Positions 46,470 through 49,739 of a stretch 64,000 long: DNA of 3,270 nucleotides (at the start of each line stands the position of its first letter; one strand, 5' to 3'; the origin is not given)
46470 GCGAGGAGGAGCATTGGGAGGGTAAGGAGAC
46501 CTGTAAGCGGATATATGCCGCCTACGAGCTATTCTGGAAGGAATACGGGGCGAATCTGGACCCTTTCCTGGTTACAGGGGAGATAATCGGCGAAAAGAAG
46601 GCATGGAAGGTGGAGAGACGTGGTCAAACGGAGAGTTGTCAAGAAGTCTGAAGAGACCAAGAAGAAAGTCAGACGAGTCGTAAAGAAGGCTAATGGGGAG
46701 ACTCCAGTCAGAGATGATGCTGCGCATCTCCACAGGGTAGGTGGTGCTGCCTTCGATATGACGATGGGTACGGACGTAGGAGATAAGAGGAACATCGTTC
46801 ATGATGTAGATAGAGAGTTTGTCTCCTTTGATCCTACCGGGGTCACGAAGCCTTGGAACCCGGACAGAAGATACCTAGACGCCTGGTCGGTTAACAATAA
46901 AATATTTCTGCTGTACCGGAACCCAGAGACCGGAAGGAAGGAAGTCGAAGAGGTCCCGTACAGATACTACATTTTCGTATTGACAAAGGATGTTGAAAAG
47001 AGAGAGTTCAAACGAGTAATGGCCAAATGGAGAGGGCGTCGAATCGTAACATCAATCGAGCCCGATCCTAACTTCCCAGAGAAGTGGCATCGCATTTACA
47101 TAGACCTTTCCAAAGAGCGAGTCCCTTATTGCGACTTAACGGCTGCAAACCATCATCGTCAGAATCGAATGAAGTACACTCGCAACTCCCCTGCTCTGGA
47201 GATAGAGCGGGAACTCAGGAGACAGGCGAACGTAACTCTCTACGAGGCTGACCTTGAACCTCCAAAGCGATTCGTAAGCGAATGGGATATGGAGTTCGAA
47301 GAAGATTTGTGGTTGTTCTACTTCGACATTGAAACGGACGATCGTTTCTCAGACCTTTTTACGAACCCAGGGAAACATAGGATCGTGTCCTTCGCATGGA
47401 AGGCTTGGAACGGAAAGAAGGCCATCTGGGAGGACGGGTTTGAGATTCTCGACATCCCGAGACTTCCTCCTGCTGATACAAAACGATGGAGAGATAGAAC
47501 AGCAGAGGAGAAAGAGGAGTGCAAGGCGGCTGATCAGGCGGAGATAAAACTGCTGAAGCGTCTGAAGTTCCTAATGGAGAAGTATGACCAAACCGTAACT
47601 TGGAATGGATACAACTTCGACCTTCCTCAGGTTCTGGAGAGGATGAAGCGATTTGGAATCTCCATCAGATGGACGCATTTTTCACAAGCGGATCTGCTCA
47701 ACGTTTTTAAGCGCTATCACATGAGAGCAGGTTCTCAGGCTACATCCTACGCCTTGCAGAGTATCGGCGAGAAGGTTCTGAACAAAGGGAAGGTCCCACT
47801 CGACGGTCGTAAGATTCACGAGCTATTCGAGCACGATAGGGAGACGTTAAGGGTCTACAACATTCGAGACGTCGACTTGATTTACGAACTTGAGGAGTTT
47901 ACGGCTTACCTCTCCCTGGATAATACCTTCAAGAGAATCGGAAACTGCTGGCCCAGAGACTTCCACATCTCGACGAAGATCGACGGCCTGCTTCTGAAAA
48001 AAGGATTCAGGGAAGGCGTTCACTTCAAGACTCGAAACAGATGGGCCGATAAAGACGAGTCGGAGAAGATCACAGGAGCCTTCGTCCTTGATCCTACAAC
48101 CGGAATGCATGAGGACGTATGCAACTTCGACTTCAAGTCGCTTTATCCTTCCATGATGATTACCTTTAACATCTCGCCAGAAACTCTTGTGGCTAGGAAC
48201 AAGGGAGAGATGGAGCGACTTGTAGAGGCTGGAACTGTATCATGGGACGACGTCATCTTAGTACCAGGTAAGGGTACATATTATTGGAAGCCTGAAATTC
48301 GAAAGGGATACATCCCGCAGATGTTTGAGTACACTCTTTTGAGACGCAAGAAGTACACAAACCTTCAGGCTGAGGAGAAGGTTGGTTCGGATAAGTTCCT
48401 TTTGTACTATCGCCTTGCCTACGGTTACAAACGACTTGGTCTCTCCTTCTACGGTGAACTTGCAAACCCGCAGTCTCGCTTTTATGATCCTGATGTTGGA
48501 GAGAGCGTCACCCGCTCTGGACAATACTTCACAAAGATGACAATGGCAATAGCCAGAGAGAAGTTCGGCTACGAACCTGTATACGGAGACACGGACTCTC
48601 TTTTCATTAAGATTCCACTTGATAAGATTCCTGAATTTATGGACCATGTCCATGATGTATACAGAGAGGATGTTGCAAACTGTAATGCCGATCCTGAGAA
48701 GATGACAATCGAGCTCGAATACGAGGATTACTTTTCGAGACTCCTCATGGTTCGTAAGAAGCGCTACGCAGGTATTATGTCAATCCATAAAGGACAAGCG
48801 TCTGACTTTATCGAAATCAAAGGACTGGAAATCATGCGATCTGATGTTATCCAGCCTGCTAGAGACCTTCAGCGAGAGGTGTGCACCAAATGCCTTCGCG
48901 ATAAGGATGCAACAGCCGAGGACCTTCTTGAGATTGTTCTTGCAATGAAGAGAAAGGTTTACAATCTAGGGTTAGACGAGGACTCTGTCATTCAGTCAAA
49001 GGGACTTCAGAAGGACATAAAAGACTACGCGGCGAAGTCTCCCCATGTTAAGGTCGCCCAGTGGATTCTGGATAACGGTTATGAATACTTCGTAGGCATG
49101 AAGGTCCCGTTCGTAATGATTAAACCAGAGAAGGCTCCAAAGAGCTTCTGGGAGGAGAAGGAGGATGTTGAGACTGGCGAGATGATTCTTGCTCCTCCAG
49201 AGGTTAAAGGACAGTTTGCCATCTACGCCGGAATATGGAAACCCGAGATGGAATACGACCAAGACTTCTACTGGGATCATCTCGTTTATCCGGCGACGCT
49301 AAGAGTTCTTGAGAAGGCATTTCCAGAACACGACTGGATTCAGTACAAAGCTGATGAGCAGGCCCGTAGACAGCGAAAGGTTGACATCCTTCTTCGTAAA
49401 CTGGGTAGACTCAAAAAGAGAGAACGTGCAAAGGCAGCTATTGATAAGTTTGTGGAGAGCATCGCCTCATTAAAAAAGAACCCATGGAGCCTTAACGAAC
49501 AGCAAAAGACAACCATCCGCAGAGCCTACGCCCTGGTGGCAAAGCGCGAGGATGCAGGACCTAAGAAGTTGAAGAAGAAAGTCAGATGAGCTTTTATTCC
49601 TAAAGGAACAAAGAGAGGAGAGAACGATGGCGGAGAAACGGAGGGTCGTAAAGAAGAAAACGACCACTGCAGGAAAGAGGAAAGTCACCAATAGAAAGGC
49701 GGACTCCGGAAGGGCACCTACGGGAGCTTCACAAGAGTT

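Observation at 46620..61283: Shared N-terminal peptide (K/R)RRVVKK on the polymerase, RecA-like recombinase and other DNA-metabolism proteins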

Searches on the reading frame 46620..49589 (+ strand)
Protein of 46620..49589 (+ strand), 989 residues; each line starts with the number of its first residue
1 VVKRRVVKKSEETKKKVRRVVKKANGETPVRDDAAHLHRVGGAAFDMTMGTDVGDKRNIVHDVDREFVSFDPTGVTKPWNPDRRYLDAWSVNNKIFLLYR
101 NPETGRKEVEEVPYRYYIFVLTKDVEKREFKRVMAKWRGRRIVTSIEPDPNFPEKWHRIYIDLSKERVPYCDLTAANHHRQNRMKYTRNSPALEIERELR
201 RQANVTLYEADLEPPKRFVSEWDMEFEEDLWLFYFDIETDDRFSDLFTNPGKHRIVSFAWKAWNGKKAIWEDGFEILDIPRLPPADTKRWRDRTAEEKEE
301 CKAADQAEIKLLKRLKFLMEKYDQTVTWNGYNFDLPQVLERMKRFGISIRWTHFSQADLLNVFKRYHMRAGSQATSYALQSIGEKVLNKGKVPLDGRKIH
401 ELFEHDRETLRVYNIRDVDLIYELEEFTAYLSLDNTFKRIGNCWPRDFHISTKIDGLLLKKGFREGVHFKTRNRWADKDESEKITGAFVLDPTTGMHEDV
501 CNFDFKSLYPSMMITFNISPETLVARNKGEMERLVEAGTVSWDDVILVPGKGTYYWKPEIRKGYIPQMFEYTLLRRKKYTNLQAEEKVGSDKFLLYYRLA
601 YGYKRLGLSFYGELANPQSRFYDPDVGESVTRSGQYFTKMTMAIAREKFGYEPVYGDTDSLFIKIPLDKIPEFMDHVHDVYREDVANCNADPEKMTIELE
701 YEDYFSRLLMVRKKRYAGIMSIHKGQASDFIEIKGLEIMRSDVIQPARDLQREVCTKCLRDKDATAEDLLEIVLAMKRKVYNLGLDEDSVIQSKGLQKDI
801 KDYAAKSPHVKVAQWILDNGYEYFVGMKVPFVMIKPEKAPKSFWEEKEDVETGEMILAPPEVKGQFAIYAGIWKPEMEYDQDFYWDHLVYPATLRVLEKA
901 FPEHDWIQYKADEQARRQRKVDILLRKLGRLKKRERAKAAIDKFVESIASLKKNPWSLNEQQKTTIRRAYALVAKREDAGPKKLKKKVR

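Call 5: search_protein_families(library=pfam, proteins=[window:46620-49589:+], max_evalue=0.01)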
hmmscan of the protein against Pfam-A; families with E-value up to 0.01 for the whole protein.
window:46620-49589:+ (989 aa): 4 families
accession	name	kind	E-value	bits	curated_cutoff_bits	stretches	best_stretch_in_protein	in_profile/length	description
PF00136.26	DNA_pol_B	-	2.4e-53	182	23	1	451-849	12-413/453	DNA polymerase family B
PF03104.25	DNA_pol_B_exo1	-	2.5e-06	27.5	23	1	202-358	38-194/242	DNA polymerase family B, exonuclease domain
PF13482.12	RNase_H_2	-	3.8e-06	27.4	22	1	305-403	41-131/165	RNase_H superfamily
PF10108.15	DNA_pol_B_exo2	-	2.9e-05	24.3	24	1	303-418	32-163/213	Predicted 3'-5' exonuclease related to the exonuclease domain of PolB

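Call 6: search_dna_similar(query=window:46620-49589:+, collection=phages, mode=protein, max_rows=25)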
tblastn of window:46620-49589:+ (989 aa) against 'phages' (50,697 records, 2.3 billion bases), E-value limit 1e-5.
Records with a match: 1707; places in all: 1707; records where one place covers at least 80% of the query: 0.
Best place of each record, by identity: <60% 1707.
By first word of the organism name: Escherichia 590; Synechococcus 377; Shigella 78; Cyanophage 61; Vibrio 49; Acinetobacter 49; Enterobacteria 43; Salmonella 40; Halorubrum 39; Yersinia 34; and 48 more.
By host as written in the record: - 343; Escherichia coli 251; Synechococcus 107; Synechococcus sp. 38; Synechococcus sp. WH7803 28; Escherichia coli O157:H7 25; Halorubrum sp. 24; Escherichia coli B 24; and 362 more.
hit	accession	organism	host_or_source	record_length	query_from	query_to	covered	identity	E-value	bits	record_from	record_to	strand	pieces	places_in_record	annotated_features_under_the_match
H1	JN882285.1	Cronobacter phage vB_CsaM_GAP32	Cronobacter sakazakii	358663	129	806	60%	25.6%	9e-13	137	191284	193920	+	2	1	DNA polymerase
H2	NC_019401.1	Cronobacter phage vB_CsaM_GAP32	Cronobacter sakazakii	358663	129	806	60%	25.6%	9e-13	137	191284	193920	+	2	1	DNA polymerase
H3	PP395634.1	Microcystis phage Mel-JY01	Microcystis elabens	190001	204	781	58%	26.3%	5e-30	135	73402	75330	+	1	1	PolB DNA polymerase elongation subunit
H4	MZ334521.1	Halorubrum tailed virus 25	Halorubrum sp.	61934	208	814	61%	24.9%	3e-28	129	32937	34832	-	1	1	DNA polymerase elongation subunit family B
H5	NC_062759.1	Halorubrum tailed virus 25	Halorubrum sp.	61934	208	814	61%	24.9%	3e-28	129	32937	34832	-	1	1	DNA polymerase elongation subunit family B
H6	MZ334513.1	Haloarcula virus HJTV-2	Haloarcula japonica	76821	232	804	58%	25.5%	5e-24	115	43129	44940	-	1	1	DNA polymerase elongation subunit family B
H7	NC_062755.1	Haloarcula virus HJTV-2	Haloarcula japonica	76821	232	804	58%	25.5%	5e-24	115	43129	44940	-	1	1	DNA polymerase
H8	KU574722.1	Pectobacterium phage vB_PcaM_CBB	Pectobacterium carotovorum subsp. ...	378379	129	806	60%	24.5%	1e-10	130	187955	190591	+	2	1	DNA polymerase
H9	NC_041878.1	Pectobacterium phage vB_PcaM_CBB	Pectobacterium carotovorum subsp. ...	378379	129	806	60%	24.5%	1e-10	130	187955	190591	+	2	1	DNA polymerase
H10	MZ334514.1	Halorubrum virus HSTV-3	Halorubrum sodomense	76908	232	804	58%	25.4%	4e-24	116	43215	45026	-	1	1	DNA polymerase elongation subunit family B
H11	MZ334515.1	Haloarcula virus HJTV-3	Haloarcula japonica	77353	232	804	58%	25.4%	9e-24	115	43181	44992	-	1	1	DNA polymerase elongation subunit family B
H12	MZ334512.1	Halorubrum virus HRTV-24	Halorubrum sp.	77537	232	804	58%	25.4%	2e-23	114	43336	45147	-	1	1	DNA polymerase elongation subunit family B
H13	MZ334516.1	Halorubrum virus HRTV-15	Halorubrum sp.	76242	232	804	58%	25.4%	2e-23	114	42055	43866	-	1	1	DNA polymerase elongation subunit family B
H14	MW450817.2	Halorubrum virus VOLN27B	Halorubrum sp. LN27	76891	232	804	58%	25.4%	6e-23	112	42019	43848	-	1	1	DNA polymerase elongation subunit family B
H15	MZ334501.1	Halorubrum sodomense tailed virus 4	Halorubrum sodomense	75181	232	804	58%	25.3%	3e-23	113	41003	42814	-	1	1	DNA polymerase elongation subunit family B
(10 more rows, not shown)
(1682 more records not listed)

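Call 7: find_related_loci(query=window:46620-49589:+, collection=viral_contigs, flank=10000)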
Query window:46620-49589:+ (989 aa) in viral_contigs; peptide patterns used: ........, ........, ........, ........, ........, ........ (x = any residue, [..] = any of these).
No stretch of DNA in the collection matches any of the patterns.

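Call 10: find_homologous_proteins(query=window:46620-49589:+, max_evalue=1e-10)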
Query window:46620-49589:+ (989 aa): 38 proteins with E <= 1e-10 among 8000 candidates.
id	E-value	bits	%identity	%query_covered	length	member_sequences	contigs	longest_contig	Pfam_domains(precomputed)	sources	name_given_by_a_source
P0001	0.0e+0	2299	100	100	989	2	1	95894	PF00136.27,PF13482.13,PF10108.16,PF03104.26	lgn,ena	-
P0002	1.1e-128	449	35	88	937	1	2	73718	PF00136.27,PF13482.13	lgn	-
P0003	1.2e-125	439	37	60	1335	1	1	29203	PF00136.27,PF13482.13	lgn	-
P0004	1.3e-111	393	32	83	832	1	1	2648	PF00136.27,PF13482.13,PF03104.26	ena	-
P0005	8.6e-104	367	31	85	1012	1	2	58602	PF03167.26,PF00136.27,PF13482.13,PF03104.26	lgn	-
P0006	4.3e-83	298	35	61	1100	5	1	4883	PF04480.19,PF03167.26,PF00136.27,PF13482.13,PF03852.22,PF10108.16,PF03104.26,PF14890.12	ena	-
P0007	1.6e-76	276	29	58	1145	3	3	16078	PF00136.27,PF05203.22,PF14528.12,PF01079.26,PF14890.12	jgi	jgi:DNA polymerase elongation subunit (family B)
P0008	6.6e-70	255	28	82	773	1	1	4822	PF00136.27,PF13482.13,PF03104.26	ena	-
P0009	1.6e-68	250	27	84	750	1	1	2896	PF00136.27,PF13482.13,PF03104.26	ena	-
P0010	1.7e-68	250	34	33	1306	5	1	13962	PF00136.27,PF13482.13,PF05203.22,PF14890.12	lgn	-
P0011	4.3e-65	239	31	71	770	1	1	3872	PF00136.27,PF13482.13,PF03104.26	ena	-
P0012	1.8e-52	197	28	73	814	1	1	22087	PF00136.27,PF13482.13,PF10108.16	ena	-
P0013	3.6e-49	186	28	75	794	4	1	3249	PF00136.27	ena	-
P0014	5.6e-46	175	27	71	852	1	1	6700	PF00136.27,PF13482.13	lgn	-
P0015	5.0e-34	136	27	64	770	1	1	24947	PF03175.19,PF00136.27,PF03104.26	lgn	-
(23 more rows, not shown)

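Call 12: find_encoding_contigs(protein=P0002, flank=10000, max_places=3)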
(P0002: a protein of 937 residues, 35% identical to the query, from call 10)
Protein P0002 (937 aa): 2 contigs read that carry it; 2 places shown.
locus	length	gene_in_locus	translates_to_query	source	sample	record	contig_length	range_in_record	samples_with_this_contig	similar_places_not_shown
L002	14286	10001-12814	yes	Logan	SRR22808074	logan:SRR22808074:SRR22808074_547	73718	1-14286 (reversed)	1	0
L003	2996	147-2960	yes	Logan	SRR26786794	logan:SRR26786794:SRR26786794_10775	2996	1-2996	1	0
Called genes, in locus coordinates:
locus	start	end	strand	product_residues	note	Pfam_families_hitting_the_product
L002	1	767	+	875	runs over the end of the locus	PF04851:ResIII, PF07591:PT-HINT (faint), PF14890:Intein_splicing, PF00271:Helicase_C (weak)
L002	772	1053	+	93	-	PF13619:KTSC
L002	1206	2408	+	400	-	PF00392:GntR (weak)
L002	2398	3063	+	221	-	-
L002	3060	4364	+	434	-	PF00772:DnaB, PF03796:DnaB_C, PF06745:ATPase, PF13481:AAA_25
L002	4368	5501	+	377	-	PF13155:Toprim_2 (weak), PF13662:Toprim_4 (faint)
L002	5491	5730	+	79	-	PF12728:HTH_17 (weak)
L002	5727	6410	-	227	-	PF00239:Resolvase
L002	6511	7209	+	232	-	-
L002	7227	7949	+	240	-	-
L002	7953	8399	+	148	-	PF05014:Nuc_deoxyrib_tr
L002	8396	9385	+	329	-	PF02511:Thy1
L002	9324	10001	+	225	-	PF02223:Thymidylate_kin (faint)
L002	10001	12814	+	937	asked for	PF13482:RNase_H_2 (weak), PF00136:DNA_pol_B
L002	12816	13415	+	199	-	-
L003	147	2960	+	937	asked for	PF13482:RNase_H_2 (weak), PF00136:DNA_pol_B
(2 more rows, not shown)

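Call 13: find_encoding_contigs(protein=P0005, flank=10000, max_places=3)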
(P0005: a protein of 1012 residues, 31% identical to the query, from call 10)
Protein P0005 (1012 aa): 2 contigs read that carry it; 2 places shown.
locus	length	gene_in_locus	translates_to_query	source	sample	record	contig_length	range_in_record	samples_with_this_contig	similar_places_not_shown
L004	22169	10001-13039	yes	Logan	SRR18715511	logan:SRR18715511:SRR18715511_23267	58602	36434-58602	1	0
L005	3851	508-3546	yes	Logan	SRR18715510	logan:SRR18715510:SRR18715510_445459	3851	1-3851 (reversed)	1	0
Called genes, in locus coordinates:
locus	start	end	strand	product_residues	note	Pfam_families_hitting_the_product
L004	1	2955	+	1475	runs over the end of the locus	PF13385:Laminin_G_3, PF13550:Phage-tail_3 (weak)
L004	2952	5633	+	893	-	-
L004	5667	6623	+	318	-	-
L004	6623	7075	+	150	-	-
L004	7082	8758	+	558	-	PF00176:SNF2-rel_dom, PF00270:DEAD, PF04851:ResIII, PF00271:Helicase_C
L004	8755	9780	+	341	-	PF02739:5_3_exonuc_N, PF01367:5_3_exonuc (weak)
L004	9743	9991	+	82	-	-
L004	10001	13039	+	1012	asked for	PF03167:UDG, PF03104:DNA_pol_B_exo1, PF13482:RNase_H_2, PF00136:DNA_pol_B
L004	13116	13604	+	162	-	-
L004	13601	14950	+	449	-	PF13481:AAA_25, PF03796:DnaB_C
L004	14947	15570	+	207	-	PF01807:Zn_ribbon_DnaG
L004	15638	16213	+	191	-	-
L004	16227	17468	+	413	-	PF02195:ParB_N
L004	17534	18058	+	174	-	-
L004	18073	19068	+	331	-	-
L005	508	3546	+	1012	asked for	PF03167:UDG, PF03104:DNA_pol_B_exo1, PF13482:RNase_H_2, PF00136:DNA_pol_B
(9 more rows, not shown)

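Call 14: find_encoding_contigs(protein=P0003, flank=10000, max_places=3)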
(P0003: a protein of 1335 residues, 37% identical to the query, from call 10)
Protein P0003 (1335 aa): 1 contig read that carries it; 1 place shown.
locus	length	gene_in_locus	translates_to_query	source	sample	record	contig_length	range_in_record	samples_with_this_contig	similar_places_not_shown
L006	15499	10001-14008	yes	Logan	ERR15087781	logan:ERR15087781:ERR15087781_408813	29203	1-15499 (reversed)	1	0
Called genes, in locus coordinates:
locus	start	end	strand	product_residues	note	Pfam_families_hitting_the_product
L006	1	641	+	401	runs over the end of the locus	-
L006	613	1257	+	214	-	-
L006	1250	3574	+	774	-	PF05204:Hom_end (weak), PF03796:DnaB_C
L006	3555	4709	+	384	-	PF13155:Toprim_2 (weak)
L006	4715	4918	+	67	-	-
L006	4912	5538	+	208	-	PF00413:Peptidase_M10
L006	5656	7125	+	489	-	PF00580:UvrD-helicase, PF02562:PhoH (faint), PF04851:ResIII (faint), PF13245:AAA_19, PF13604:AAA_30 (weak), PF01443:Viral_helicase1 (faint), PF13361:UvrD_C, PF13538:UvrD_C_2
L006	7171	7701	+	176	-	-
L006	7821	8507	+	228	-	PF00239:Resolvase, PF07508:Recombinase (weak)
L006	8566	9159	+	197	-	-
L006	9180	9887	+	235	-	-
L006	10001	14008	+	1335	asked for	PF13482:RNase_H_2 (weak), PF00136:DNA_pol_B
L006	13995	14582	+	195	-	-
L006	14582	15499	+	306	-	?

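Call 26: find_related_loci(query=A1, collection=viral_contigs, flank=10000)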
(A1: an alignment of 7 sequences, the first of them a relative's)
Query A1 (989 aa) in viral_contigs; peptide patterns used: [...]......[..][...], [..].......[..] (x = any residue, [..] = any of these).
599 stretches matched a pattern (row limit reached: there are more); 435 encode a relative of the query (tblastn E <= 1e-3); the best 80 are kept; 80 distinct loci.
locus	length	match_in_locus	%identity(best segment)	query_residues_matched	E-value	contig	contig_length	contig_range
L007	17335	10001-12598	37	82-941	9e-138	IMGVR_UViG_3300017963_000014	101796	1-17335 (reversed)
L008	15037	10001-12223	25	79-913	4e-72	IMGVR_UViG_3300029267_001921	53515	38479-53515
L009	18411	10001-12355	26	81-939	1e-61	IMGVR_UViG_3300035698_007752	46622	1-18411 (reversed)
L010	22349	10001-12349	26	88-906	3e-60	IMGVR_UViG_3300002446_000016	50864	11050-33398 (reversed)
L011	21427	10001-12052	25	189-909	1e-55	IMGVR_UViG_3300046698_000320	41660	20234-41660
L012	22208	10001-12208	26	86-910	2e-55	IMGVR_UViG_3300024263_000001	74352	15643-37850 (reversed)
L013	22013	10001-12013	27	204-920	1e-53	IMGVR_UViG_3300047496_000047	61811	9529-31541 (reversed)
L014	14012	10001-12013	27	205-918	2e-52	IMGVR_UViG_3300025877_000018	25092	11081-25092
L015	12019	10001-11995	26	162-817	1e-52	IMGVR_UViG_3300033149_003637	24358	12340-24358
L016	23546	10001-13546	27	72-934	7e-51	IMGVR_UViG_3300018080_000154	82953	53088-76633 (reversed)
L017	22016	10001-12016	26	208-906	1e-48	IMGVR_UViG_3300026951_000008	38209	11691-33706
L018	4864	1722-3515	24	301-813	2e-30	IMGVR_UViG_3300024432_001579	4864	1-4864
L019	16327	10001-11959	23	232-803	1e-29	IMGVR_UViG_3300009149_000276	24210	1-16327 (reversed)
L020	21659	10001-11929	25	208-742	2e-29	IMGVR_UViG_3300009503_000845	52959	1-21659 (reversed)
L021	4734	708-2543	25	323-841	6e-28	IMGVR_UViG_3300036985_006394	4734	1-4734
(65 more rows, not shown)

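Call 32: find_related_loci(query=A1, collection=metagenome_contigs, flank=10000)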
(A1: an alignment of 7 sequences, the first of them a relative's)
Query A1 (989 aa) in metagenome_contigs; peptide patterns used: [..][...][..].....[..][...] (x = any residue, [..] = any of these).
600 stretches matched a pattern (row limit reached: there are more); 552 encode a relative of the query (tblastn E <= 1e-3); the best 80 are kept; 80 distinct loci.
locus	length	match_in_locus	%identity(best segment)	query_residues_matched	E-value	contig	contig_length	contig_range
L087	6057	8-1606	31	350-919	4e-66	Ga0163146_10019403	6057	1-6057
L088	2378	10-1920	28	233-902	1e-49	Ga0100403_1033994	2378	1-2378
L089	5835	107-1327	29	454-915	7e-44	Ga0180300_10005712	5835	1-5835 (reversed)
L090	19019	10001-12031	27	208-858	6e-43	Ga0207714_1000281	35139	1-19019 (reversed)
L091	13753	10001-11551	28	306-815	3e-41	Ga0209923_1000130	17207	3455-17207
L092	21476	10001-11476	27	321-839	2e-40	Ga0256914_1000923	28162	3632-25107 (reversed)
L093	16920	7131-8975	25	228-898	8e-40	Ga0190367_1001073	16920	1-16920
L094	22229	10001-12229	26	207-938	3e-63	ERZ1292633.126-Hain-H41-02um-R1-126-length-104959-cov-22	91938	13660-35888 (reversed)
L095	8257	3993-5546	26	307-814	1e-39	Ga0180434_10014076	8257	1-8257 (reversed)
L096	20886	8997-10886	26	229-858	1e-39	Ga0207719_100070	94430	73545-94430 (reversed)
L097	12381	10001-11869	25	254-897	1e-39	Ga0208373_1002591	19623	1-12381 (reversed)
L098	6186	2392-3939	26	307-814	7e-39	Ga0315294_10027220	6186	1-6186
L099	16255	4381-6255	25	193-834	2e-38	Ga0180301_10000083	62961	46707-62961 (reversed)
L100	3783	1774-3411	25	321-898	6e-38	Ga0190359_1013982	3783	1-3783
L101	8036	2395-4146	25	235-815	6e-38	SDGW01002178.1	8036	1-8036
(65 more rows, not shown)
